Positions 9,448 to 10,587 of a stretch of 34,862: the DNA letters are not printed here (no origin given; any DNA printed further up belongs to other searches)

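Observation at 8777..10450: AT-rich two-gene islet between rlmD and the 3' end of tmRNA, with no integrase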

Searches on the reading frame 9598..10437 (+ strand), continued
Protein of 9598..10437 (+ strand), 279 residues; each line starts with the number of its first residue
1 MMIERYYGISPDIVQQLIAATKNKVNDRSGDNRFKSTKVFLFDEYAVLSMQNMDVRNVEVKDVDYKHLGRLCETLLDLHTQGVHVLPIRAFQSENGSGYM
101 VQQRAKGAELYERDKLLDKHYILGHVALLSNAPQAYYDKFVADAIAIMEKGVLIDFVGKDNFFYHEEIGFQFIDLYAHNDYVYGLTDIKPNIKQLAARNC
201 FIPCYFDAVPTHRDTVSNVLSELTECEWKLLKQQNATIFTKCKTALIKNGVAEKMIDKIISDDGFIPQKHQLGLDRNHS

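Call 37: search_protein_families(library=pfam, proteins=[L071:5113-5982:+, L070:4472-6004:+, L078:465-2651:+, L092:3082-4125:+, L109:3054-4103:+, L079:210-2927:+, L110:699-1403:-, L137:279-1481:+, L122:570-1922:+, L082:6-857:+], max_evalue=0.01)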
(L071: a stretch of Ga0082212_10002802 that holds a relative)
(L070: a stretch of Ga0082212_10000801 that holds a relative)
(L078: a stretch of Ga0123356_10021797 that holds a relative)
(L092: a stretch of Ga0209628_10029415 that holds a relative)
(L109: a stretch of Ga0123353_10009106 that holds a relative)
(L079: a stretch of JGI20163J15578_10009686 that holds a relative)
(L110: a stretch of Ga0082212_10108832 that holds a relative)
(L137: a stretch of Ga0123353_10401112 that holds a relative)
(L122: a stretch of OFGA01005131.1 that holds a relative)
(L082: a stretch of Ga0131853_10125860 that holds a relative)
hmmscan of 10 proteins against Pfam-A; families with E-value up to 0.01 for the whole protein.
L071:5113-5982:+ (289 aa): 5 families
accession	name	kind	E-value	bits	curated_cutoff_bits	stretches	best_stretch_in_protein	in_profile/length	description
PF00583.31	Acetyltransf_1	-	6.1e-16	59.2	20.7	1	44-140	20-116/116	Acetyltransferase (GNAT) family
PF13508.13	Acetyltransf_7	-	1.8e-13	51.1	27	1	59-141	5-83/84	Acetyltransferase (GNAT) domain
PF13673.13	Acetyltransf_10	-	5.8e-12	46.1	23.6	1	50-142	23-109/128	Acetyltransferase (GNAT) domain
PF08445.16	FR47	-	0.00029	21.2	22.1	1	83-145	20-82/86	FR47-like protein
PF13420.13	Acetyltransf_4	-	0.0008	19.9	24.3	1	21-149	5-143/155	Acetyltransferase (GNAT) domain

L070:4472-6004:+ (510 aa): 10 families
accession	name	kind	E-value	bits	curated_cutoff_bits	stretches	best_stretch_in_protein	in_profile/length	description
PF00583.31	Acetyltransf_1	-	5.6e-32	110.9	20.7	2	257-354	19-116/116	Acetyltransferase (GNAT) family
PF13508.13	Acetyltransf_7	-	6.3e-26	91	27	2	273-355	5-83/84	Acetyltransferase (GNAT) domain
PF13673.13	Acetyltransf_10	-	7.4e-20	71.7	23.6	2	265-356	24-109/128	Acetyltransferase (GNAT) domain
PF08445.16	FR47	-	3.6e-12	46.5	22.1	2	153-209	25-80/86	FR47-like protein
PF13302.13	Acetyltransf_3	-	8.2e-09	36.7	25.4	1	105-207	39-138/138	Acetyltransferase (GNAT) domain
PF13527.13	Acetyltransf_9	-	2.1e-08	34.7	25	1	93-206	15-124/127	Acetyltransferase (GNAT) domain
PF14542.12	Acetyltransf_CG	-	5.7e-07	30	30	1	138-184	15-59/80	GCN5-related N-acetyl-transferase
PF24553.2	Rv0428c_C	-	3.1e-05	24.2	27.2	1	149-208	159-217/224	Probable histone acetyltransferase Rv0428c C-terminal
PF13420.13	Acetyltransf_4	-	0.00015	22.3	24.3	1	255-363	33-143/155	Acetyltransferase (GNAT) domain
PF17013.11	Acetyltransf_15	-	0.005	16.7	35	0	142-178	65-101/210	Putative acetyl-transferase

L078:465-2651:+ (728 aa): 6 families
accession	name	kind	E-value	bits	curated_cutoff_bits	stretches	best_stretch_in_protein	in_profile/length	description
PF00144.29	Beta-lactamase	-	9.9e-34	117.4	27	1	335-573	42-313/329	Beta-lactamase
PF00583.31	Acetyltransf_1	-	2.3e-14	54.1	20.7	1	38-131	21-116/116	Acetyltransferase (GNAT) family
PF13508.13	Acetyltransf_7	-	3e-11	44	27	1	52-132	7-83/84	Acetyltransferase (GNAT) domain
PF13673.13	Acetyltransf_10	-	3.4e-10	40.4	23.6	1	43-133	25-109/128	Acetyltransferase (GNAT) domain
PF08445.16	FR47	-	0.00046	20.6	22.1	1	75-136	21-82/86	FR47-like protein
PF13420.13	Acetyltransf_4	-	0.0014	19.1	24.3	1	13-140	6-143/155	Acetyltransferase (GNAT) domain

L092:3082-4125:+ (347 aa): 5 families
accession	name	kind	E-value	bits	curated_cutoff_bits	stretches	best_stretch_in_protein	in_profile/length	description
PF22725.1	GFO_IDH_MocA_C3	-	7.3e-15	55.5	27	1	140-260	1-123/124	GFO/IDH/MocA C-terminal domain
PF01408.29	GFO_IDH_MocA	-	1.2e-11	45.7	24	1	9-130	1-118/120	Oxidoreductase family, NAD-binding Rossmann fold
PF02894.22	GFO_IDH_MocA_C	-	3.2e-11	43.9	22.9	1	181-346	44-218/218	Oxidoreductase family, C-terminal alpha/beta domain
PF03447.22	NAD_binding_3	-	0.00012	23.2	24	1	15-110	1-94/116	Homoserine dehydrogenase, NAD binding domain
PF01113.26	DapB_N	-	0.0044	17.5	25.6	1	10-100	2-93/124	Dihydrodipicolinate reductase, N-terminus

L109:3054-4103:+ (349 aa): 5 families
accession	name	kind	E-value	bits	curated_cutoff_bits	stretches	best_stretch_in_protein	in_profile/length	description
PF22725.1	GFO_IDH_MocA_C3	-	1.4e-29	103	27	1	138-258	5-123/124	GFO/IDH/MocA C-terminal domain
PF02894.22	GFO_IDH_MocA_C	-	2.1e-25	90.2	22.9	1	138-346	1-215/218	Oxidoreductase family, C-terminal alpha/beta domain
PF01408.29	GFO_IDH_MocA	-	2.7e-23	83.4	24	1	6-122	2-116/120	Oxidoreductase family, NAD-binding Rossmann fold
PF03447.22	NAD_binding_3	-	0.0003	21.9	24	1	27-98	21-88/116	Homoserine dehydrogenase, NAD binding domain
PF19051.5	GFO_IDH_MocA_C2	-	0.0089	16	23.3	0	169-210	73-113/254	Oxidoreductase family, C-terminal alpha/beta domain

L079:210-2927:+ (905 aa): 3 families
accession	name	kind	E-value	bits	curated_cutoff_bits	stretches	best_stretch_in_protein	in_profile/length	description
PF13302.13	Acetyltransf_3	-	5.2e-17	63.3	25.4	1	294-442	2-138/138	Acetyltransferase (GNAT) domain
PF13523.12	Acetyltransf_8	-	2.5e-10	40.6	27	1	302-443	4-139/145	Acetyltransferase (GNAT) domain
PF00583.31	Acetyltransf_1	-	5e-06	27.2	20.7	1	347-441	32-116/116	Acetyltransferase (GNAT) family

L110:699-1403:- (234 aa): 0 families

L137:279-1481:+ (400 aa): 0 families

L122:570-1922:+ (450 aa): 1 family
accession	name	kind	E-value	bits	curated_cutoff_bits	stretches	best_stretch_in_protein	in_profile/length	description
PF02511.20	Thy1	-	6e-65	219.1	24.8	2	9-198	2-190/191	Thymidylate synthase complementing protein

L082:6-857:+ (283 aa): 3 families
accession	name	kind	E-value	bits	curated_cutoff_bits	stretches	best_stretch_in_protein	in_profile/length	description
PF00583.31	Acetyltransf_1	-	3.6e-16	59.9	20.7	1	35-130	20-116/116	Acetyltransferase (GNAT) family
PF13508.13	Acetyltransf_7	-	9.6e-13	48.8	27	1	52-131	7-83/84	Acetyltransferase (GNAT) domain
PF13673.13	Acetyltransf_10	-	4.7e-10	40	23.6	1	42-132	24-109/128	Acetyltransferase (GNAT) domain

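Call 44: search_dna_similar(query=window:9598-10434:+, collection=phages, mode=protein, max_rows=12, max_evalue=0.01)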
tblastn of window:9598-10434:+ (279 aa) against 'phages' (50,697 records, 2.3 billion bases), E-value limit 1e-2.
No match.

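Call 45: search_dna_similar(query=window:9598-10434:+, collection=plasmids, mode=protein, max_rows=12, max_evalue=0.01)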
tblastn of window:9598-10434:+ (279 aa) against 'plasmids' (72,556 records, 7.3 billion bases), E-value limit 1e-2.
No match.

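Call 46: find_related_loci(query=A1, collection=viral_contigs, flank=6000)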
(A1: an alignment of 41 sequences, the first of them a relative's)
Query A1 (279 aa) in viral_contigs; peptide patterns used: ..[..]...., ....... (x = any residue, [..] = any of these).
136 stretches matched a pattern; 5 encode a relative of the query (tblastn E <= 1e-3); 5 distinct loci.
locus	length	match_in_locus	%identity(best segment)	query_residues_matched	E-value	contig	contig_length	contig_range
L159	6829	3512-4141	36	2-191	5e-41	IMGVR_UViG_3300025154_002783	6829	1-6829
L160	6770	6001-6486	26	4-175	1e-7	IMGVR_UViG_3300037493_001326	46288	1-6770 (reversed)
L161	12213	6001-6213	35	95-175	4e-7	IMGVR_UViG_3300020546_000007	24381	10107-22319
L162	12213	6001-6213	35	95-175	4e-7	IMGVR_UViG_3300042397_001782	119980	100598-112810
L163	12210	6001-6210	30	95-175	6e-6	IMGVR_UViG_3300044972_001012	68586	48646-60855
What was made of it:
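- IMG/VR holds only one fair ORF B hit (36% identity, partial) and four weak, mostly partial ones (call 46).
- Tried and rejected: IMG/VR gave 5 weak or partial hits (call 46).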

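Call 50: search_solved_structures(query=A1, max_evalue=10, show_alignments=3)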
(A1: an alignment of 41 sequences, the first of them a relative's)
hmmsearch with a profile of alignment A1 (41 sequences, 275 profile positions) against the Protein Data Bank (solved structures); distinct sequences matched with E-value up to 10: 4.
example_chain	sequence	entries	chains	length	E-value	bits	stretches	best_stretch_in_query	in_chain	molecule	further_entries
3iyq_B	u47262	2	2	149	0.4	13.3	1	64-127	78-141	SsrA-binding protein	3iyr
1p6v_A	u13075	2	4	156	0.52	12.9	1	51-115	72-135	SsrA-binding protein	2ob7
1j1h_A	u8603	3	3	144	0.62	12.7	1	64-123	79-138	Small Protein B | SMALL PROTEIN B SMPB | SsrA-binding protein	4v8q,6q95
7ljp_A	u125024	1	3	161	0.74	12.4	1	67-122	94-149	SsrA-binding protein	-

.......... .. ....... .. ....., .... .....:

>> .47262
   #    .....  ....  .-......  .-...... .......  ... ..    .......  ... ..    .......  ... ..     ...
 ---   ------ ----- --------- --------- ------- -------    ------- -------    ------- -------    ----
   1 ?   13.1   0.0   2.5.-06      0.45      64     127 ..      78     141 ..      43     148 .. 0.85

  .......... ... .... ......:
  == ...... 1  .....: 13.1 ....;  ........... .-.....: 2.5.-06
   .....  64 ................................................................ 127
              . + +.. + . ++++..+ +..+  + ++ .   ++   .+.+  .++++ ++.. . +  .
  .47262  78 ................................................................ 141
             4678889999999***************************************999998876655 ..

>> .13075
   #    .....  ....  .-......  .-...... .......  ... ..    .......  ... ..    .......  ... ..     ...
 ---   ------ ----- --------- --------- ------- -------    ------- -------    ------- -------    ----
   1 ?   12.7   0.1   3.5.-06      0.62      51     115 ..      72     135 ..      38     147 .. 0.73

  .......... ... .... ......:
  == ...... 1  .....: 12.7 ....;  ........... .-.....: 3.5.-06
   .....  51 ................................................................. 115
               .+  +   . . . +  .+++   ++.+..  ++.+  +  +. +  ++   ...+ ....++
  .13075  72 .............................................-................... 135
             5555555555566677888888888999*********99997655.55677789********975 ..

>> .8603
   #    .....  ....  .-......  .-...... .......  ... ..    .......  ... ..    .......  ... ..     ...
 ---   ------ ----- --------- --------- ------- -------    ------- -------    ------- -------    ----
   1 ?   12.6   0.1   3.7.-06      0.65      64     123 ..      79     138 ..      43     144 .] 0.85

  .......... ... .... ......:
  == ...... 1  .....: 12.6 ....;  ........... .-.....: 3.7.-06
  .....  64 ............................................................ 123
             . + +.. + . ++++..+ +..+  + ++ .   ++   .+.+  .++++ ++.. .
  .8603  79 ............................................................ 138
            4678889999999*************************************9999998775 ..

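Call 52: search_protein_families(library=pfam, alignment_id=A1, max_evalue=10)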
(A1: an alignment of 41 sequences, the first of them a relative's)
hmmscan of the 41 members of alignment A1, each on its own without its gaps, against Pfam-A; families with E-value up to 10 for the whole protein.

A. member 1, P0001 (279 aa): 0 families

B. families by the number of members that match (of 41 scanned): 16 families
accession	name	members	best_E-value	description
PF01636.29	APH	2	0.087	Phosphotransferase enzyme family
PF10764.14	Gin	1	0.0082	Inhibitor of sigma-G Gin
PF25121.1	RRM_ESF1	1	0.012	ESF1 RRM domain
PF23594.1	RPN11_C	1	0.064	26S proteasome regulatory subunit RPN11 C-terminal domain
PF09730.14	BicD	1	0.067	Microtubule-associated protein Bicaudal-D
PF03405.20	FA_desaturase_2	1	0.088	Fatty acid desaturase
PF13092.12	CENP-L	1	0.11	Centromere protein L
PF18908.5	DUF5663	1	0.11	Protein of unknown function (DUF5663)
PF05606.16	DUF777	1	0.12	Borrelia burgdorferi protein of unknown function (DUF777)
PF23202.1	PAH_ZNF598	1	0.13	ZNF598 PAH domain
PF17867.7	AAA_lid_7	1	0.15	Midasin AAA lid domain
PF04278.17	Tic22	1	0.16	Tic22-like family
PF22260.1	Permu_RdRp_thumb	1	0.18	Permutotetravirus RNA-dependent RNA polymerase thumb domain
PF24361.1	DUF7517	1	0.18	Domain of unknown function (DUF7517)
PF03376.19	Adeno_E3B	1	0.19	Adenovirus E3B protein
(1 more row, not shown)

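Call 63: search_protein_representatives(alignment_id=A1)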
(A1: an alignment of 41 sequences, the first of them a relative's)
Query: 41 sequences, 275 profile positions. Proteins with E-value up to 0.001 (for the whole library): 363; up to 1e-10: 140; up to 1e-30: 34. The best 150 are listed.
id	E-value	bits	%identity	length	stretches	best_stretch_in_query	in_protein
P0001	1.1e-126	438.3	-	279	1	1-274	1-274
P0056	8.8e-126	435.3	-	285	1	1-274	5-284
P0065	1.3e-95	336.4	-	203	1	1-203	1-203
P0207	4.3e-91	321.5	-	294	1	2-267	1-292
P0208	4.8e-90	318.1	-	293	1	2-267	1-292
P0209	1.2e-87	310.3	-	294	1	2-266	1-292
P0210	1.7e-83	296.6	-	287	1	3-265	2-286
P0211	6.2e-76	271.9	-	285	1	4-262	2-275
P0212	1.3e-73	264.2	-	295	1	24-265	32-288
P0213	2.7e-66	240.3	-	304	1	2-262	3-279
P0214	3.9e-60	220.0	-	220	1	36-213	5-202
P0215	1.2e-56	208.6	-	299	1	3-261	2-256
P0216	1.0e-51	192.4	-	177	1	111-267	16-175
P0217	1.8e-51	191.6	-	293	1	8-269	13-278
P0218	1.5e-50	188.6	-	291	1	1-265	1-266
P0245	3.4e-23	98.8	-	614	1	8-238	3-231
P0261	1.7e-18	83.4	-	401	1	12-196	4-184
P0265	4.4e-18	82.1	-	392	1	12-230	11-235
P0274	1.3e-16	77.3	-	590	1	72-258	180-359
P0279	2.9e-16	76.1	-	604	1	16-230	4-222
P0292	4.5e-15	72.2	-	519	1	15-232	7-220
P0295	1.0e-14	71.1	-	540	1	14-191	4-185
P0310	7.8e-13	64.9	-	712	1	15-222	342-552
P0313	1.1e-12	64.4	-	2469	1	28-191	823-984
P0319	2.3e-12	63.3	-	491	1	89-227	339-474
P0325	7.9e-12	61.6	-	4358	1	12-182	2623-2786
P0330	2.0e-11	60.3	-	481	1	11-194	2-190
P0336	3.4e-11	59.5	-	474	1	13-227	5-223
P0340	9.3e-11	58.1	-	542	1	16-226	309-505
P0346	1.3e-10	57.6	-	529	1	76-217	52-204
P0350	3.1e-10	56.4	-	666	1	7-193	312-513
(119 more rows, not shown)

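Call 64: search_protein_families(library=pfam, proteins=[P0313, P0325, P0245, P0274, P0279, P0310], max_evalue=0.001)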
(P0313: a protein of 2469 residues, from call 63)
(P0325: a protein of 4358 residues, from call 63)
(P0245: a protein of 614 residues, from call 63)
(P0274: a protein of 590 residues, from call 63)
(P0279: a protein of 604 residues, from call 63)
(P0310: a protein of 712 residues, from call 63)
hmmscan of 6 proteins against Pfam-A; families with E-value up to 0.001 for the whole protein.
P0313 (2469 aa): 1 family
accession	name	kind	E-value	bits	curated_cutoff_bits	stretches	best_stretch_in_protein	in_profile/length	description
PF10145.14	PhageMin_Tail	-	3.4e-15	56.9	33.2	1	2231-2447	6-201/201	Phage-related minor tail protein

P0325 (4358 aa): 0 families

P0245 (614 aa): 0 families

P0274 (590 aa): 0 families

P0279 (604 aa): 0 families

P0310 (712 aa): 0 families
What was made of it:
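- One distant ORF B relative is a domain inside a 2469-aa protein that also carries a phage tail tape-measure-type domain (calls 63, 64).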

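Call 65: search_protein_families(library=pfam, proteins=[P0292, P0295, P0340, P0350, P0319, P0330, P0336, P0346, P0261, P0265], max_evalue=0.001)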
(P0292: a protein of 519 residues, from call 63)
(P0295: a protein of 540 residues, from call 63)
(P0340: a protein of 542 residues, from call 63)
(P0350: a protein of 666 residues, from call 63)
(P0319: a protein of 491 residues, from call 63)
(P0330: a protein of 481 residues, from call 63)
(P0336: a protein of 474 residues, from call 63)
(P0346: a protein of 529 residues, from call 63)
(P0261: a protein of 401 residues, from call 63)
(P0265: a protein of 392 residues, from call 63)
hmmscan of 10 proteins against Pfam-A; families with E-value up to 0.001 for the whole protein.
P0292 (519 aa): 0 families

P0295 (540 aa): 0 families

P0340 (542 aa): 0 families

P0350 (666 aa): 0 families

P0319 (491 aa): 0 families

P0330 (481 aa): 0 families

P0336 (474 aa): 0 families

P0346 (529 aa): 0 families

P0261 (401 aa): 0 families

P0265 (392 aa): 0 families
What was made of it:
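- Tried and rejected: One has a PhageMin_Tail domain (calls 64, 65).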
